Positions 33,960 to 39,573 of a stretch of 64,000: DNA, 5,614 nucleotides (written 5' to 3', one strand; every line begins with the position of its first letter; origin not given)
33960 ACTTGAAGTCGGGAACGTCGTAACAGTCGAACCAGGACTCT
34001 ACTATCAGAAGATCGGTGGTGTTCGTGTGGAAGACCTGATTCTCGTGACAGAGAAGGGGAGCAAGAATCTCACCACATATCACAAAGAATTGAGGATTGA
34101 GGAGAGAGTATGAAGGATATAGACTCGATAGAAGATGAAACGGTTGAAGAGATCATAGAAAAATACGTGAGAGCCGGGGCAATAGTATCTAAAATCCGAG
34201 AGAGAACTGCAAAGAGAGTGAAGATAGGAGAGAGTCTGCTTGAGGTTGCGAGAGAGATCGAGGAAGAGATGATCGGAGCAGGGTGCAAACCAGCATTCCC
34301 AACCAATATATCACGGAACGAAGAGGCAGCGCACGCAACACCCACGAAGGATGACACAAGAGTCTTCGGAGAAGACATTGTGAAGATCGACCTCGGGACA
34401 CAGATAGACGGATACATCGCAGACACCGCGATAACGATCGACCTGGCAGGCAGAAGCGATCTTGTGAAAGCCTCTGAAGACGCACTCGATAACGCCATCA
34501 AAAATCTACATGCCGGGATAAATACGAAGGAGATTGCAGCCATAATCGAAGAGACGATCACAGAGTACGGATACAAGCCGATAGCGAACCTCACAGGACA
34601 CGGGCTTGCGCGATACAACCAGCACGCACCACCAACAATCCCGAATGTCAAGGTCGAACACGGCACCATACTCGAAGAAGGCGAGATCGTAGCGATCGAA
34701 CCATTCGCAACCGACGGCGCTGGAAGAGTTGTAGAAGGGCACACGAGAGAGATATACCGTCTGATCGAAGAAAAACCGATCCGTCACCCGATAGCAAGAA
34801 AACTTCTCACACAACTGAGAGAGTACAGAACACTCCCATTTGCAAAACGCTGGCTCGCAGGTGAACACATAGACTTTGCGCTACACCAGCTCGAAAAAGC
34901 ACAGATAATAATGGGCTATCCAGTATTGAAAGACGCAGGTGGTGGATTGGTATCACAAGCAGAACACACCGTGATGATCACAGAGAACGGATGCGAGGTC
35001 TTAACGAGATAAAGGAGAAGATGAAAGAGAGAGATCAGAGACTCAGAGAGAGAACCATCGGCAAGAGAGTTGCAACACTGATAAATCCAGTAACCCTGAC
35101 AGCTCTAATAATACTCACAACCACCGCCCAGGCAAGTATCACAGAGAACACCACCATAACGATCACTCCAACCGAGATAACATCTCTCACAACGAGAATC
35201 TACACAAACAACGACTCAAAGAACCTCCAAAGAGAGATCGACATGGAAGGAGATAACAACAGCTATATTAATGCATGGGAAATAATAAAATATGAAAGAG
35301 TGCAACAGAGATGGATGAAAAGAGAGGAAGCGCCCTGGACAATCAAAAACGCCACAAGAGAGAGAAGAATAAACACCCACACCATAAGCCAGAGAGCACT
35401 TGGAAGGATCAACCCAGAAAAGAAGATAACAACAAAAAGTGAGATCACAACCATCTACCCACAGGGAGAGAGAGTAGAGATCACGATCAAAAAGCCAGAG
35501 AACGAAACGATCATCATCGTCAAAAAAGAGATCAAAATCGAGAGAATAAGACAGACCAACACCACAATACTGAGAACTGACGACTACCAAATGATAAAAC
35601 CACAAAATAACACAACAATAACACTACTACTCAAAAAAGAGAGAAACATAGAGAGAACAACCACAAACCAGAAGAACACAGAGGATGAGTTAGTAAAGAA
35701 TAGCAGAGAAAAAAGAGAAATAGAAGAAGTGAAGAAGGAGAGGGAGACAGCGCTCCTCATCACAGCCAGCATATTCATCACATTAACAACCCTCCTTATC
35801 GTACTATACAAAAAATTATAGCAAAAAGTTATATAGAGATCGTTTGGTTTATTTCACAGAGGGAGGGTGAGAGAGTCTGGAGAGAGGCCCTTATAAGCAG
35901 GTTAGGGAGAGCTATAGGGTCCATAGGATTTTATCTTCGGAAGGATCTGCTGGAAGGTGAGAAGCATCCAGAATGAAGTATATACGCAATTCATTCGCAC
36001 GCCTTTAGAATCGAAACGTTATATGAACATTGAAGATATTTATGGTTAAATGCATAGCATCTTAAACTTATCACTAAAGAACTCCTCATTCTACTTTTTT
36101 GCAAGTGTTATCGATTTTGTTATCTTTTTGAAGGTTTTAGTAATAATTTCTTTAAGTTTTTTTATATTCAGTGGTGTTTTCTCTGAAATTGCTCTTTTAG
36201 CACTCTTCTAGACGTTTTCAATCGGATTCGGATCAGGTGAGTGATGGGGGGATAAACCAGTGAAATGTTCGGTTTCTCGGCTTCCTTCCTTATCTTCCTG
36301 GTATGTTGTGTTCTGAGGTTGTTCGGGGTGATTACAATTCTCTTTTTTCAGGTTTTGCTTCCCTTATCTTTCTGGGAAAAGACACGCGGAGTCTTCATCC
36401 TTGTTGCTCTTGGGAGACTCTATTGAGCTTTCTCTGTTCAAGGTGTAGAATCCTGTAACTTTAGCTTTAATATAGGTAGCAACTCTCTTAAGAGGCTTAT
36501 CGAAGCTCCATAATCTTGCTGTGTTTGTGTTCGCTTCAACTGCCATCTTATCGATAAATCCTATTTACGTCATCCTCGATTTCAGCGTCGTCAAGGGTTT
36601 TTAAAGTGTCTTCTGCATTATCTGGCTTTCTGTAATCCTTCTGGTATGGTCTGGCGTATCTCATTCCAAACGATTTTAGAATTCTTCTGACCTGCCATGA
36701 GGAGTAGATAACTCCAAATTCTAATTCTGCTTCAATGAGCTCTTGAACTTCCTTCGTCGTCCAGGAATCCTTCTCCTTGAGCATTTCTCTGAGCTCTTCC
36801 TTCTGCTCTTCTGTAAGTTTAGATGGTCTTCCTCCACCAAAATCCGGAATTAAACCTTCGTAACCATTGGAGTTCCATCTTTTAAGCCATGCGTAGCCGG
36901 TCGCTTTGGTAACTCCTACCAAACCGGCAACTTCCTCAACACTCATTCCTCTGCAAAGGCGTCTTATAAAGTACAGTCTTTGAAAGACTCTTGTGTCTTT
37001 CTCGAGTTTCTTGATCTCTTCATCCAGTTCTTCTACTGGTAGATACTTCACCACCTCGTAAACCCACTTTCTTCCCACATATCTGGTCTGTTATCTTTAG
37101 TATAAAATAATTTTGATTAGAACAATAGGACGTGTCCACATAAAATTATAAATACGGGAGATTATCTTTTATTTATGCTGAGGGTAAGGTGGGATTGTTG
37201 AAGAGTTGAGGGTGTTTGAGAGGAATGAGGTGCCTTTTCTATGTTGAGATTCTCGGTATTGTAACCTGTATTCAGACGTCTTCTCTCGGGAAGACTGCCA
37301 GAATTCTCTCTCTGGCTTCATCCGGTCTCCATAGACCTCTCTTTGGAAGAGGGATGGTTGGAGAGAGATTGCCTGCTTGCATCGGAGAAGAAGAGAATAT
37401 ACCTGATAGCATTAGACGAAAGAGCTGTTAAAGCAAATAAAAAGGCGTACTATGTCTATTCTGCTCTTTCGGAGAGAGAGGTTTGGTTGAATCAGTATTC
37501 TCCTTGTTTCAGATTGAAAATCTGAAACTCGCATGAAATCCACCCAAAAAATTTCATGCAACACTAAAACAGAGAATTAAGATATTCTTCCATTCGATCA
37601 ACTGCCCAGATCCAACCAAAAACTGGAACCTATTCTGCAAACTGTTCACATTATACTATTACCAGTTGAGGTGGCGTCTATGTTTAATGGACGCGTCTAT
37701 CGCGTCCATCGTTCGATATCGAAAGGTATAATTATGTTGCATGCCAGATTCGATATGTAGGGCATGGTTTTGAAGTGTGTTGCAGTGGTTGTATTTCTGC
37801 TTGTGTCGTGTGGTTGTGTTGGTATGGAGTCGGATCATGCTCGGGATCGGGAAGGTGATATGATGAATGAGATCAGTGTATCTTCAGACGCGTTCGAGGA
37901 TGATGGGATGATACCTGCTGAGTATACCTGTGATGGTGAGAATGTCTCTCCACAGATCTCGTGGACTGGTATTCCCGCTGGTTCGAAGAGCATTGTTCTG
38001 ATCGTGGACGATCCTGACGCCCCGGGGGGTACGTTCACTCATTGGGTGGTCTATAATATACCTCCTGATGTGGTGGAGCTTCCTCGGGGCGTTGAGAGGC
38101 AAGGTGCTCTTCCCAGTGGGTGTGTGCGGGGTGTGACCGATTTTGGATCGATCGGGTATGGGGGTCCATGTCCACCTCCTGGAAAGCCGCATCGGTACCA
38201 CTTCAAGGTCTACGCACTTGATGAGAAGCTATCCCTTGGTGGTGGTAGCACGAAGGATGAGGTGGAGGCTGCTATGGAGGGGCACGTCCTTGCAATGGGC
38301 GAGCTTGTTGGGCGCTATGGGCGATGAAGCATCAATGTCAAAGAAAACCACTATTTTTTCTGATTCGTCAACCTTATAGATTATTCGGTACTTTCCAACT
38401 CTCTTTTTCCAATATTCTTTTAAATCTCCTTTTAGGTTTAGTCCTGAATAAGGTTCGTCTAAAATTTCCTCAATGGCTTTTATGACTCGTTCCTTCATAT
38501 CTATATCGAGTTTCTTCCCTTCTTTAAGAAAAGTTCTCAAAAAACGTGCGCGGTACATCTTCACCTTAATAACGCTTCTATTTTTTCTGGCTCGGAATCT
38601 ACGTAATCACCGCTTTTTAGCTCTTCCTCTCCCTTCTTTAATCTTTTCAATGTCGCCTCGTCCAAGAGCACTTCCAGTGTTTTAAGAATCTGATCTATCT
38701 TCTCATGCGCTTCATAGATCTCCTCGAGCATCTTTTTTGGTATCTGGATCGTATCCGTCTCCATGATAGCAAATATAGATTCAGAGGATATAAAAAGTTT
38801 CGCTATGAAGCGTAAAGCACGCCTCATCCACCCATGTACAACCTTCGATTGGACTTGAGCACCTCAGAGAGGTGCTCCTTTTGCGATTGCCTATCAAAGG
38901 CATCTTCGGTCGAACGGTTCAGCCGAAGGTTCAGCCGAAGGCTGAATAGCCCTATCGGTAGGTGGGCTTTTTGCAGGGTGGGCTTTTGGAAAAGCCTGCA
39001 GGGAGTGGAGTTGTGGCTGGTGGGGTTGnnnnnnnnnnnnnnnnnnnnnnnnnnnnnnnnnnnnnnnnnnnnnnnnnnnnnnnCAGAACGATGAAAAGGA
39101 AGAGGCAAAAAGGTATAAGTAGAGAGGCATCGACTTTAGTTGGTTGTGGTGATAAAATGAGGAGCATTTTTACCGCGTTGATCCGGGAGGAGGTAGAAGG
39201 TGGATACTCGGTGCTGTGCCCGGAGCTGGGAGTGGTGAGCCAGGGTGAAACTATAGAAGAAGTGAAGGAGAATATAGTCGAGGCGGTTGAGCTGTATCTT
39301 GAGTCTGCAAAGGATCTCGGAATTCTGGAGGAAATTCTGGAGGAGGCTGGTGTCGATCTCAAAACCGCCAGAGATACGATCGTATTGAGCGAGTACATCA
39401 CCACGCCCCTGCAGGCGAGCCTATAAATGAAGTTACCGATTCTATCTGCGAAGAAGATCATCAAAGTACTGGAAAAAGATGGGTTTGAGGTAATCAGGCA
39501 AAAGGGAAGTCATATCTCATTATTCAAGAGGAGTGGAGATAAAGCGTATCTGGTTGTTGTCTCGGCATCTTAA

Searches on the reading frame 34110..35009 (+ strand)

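Call 65: search_protein_families(library=pfam, proteins=[window:34110-35009:+], max_evalue=0.0001)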
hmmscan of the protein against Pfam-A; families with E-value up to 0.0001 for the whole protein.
window:34110-35009:+ (300 aa): 1 family
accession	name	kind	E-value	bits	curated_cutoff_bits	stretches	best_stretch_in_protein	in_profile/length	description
PF00557.29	Peptidase_M24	-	3.3e-32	112.4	23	1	18-205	2-188/208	Metallopeptidase family M24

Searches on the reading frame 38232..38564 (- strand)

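Call 65: search_protein_families(library=pfam, proteins=[window:38232-38564:-], max_evalue=0.0001)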
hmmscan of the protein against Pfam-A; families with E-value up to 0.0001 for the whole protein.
window:38232-38564:- (111 aa): 2 families
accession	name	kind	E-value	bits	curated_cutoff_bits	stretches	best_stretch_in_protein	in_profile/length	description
PF05016.21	ParE_toxin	-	1.1e-08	35.9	23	1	8-77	3-82/89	ParE toxin of type II toxin-antitoxin system, parDE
PF15781.12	ParE-like_toxin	-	2.9e-06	27.6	28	1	10-73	5-72/87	ParE-like toxin of type II bacterial toxin-antitoxin system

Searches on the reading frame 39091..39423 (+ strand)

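Call 65: search_protein_families(library=pfam, proteins=[window:39091-39423:+], max_evalue=0.0001)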
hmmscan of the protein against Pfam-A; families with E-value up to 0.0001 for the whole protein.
window:39091-39423:+ (111 aa): 1 family
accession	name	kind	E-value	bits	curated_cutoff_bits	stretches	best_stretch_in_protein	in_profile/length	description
PF15919.11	HicB_lk_antitox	-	2.1e-05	25.1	27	1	29-77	3-52/123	HicB_like antitoxin of bacterial toxin-antitoxin system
